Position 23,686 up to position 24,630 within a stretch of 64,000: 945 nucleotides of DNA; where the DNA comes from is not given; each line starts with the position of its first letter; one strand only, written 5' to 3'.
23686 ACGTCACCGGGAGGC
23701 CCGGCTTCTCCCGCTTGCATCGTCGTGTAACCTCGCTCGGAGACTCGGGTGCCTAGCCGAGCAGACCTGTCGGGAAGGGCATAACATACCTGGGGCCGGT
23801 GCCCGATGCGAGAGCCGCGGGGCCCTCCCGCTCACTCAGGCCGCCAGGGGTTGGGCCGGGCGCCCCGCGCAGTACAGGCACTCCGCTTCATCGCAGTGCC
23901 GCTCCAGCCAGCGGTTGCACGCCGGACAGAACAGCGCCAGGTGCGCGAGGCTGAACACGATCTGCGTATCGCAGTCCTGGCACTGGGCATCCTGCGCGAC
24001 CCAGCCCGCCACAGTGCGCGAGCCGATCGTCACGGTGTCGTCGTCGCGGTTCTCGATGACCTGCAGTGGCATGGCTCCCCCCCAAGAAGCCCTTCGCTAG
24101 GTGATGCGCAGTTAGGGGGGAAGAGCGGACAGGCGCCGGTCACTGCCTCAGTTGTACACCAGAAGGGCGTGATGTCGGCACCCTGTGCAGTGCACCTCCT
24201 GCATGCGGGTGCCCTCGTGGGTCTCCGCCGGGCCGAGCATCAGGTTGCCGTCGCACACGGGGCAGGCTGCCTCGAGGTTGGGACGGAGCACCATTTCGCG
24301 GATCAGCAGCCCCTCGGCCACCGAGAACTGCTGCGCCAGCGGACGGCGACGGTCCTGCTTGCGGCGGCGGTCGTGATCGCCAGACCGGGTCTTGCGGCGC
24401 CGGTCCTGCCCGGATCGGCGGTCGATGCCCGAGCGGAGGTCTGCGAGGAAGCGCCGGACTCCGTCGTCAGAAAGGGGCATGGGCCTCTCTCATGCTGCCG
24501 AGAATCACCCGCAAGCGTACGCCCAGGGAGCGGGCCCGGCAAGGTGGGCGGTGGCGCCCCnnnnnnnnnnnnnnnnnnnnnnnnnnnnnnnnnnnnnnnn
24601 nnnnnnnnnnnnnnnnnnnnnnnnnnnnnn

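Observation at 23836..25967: XRE-headed string of unassignable proteins: a 334-aa protein plus two zinc-ribbon mini-proteins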

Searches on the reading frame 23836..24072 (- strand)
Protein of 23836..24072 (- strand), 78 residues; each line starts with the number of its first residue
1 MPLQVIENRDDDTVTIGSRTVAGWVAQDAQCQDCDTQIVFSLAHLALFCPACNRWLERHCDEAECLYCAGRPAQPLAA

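Call 3: search_protein_families(library=pfam, proteins=[window:23836-24072:-], max_evalue=1)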
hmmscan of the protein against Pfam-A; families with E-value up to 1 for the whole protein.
window:23836-24072:- (78 aa): 5 families
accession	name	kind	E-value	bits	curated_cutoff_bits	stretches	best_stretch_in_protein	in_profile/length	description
PF01667.23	Ribosomal_S27e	-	0.0012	18.9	24.5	1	29-56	8-36/55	Ribosomal protein S27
PF06677.18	Auto_anti-p27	-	0.032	14.7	24.1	1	19-52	6-39/40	Sjogren's syndrome/scleroderma autoantigen 1 (Autoantigen p27)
PF01155.25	HypA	-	0.46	11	28.9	1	15-55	57-95/112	Hydrogenase/urease nickel incorporation, metallochaperone, hypA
PF03119.21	DNA_ligase_ZBD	-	0.5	10.7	25.8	1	49-72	2-23/27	NAD-dependent DNA ligase C4 zinc finger domain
PF07191.17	Zn_ribbon_6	-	0.78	10.2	25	0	29-59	17-42/67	Double zinc ribbon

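Call 4: search_protein_families(library=ncbifam, proteins=[window:23836-24072:-], max_evalue=1)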
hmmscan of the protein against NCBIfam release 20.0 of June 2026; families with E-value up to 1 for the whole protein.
window:23836-24072:- (78 aa): 4 families
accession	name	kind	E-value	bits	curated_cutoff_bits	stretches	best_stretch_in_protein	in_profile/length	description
NF001629.0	PRK00415.1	equivalog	0.023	14.2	70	1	30-56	16-43/62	30S ribosomal protein S27e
NF009046.0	PRK12380.1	subfamily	0.17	12.3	113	1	25-71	51-95/113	hydrogenase/urease nickel incorporation protein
NF034126.3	PRK09521.1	equivalog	0.26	11.1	90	1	28-59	144-173/180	exosome complex RNA-binding protein Csl4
NF009030.0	PRK12366.1-1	equivalog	0.33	9.3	1147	1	43-70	675-702/796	replication factor A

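Call 5: search_protein_families(library=padloc, proteins=[window:23836-24072:-], max_evalue=1)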
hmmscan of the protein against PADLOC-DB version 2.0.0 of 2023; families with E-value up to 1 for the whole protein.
window:23836-24072:- (78 aa): 1 family
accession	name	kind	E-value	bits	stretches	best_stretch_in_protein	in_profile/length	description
PDLC01700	Cas12f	-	0.069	10.1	1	21-66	375-420/458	CAS-V-F; effector__SPE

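Call 78: search_protein_families(library=phrogs, proteins=[window:23836-24072:-], max_evalue=0.01)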
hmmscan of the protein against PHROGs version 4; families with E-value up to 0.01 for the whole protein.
window:23836-24072:- (78 aa): 1 family
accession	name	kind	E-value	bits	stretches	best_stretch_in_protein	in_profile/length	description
phrog_4875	-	unknown function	3.9e-05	24.7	1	28-60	12-44/77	-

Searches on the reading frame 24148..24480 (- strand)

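Call 3: search_protein_families(library=pfam, proteins=[window:24148-24480:-], max_evalue=1)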
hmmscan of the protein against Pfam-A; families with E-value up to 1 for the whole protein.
window:24148-24480:- (110 aa): 3 families
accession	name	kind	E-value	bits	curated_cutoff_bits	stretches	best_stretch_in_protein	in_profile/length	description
PF08792.16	A2L_zn_ribbon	-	0.027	14.6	22.9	1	93-105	1-13/33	A2L zinc ribbon domain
PF15777.11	Anti-TRAP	-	0.11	12.9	32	1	66-102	6-37/59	Tryptophan RNA-binding attenuator protein inhibitory protein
PF10429.15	Mtr2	-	0.17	12.3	23.7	1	23-73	95-146/164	Nuclear pore RNA shuttling protein Mtr2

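Call 4: search_protein_families(library=ncbifam, proteins=[window:24148-24480:-], max_evalue=1)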
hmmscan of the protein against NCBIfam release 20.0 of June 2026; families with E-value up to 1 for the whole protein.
window:24148-24480:- (110 aa): 1 family
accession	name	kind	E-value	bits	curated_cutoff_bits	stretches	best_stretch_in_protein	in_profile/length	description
NF047912.1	ECs_2282_CxxC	subfamily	0.002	18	37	1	72-104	4-36/60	ECs_2282 family putative zinc-binding protein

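Call 5: search_protein_families(library=padloc, proteins=[window:24148-24480:-], max_evalue=1)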
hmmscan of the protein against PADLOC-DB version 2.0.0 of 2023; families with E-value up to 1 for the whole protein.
window:24148-24480:- (110 aa): 0 families

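Call 78: search_protein_families(library=phrogs, proteins=[window:24148-24480:-], max_evalue=0.01)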
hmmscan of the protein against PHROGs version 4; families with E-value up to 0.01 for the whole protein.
window:24148-24480:- (110 aa): 0 families
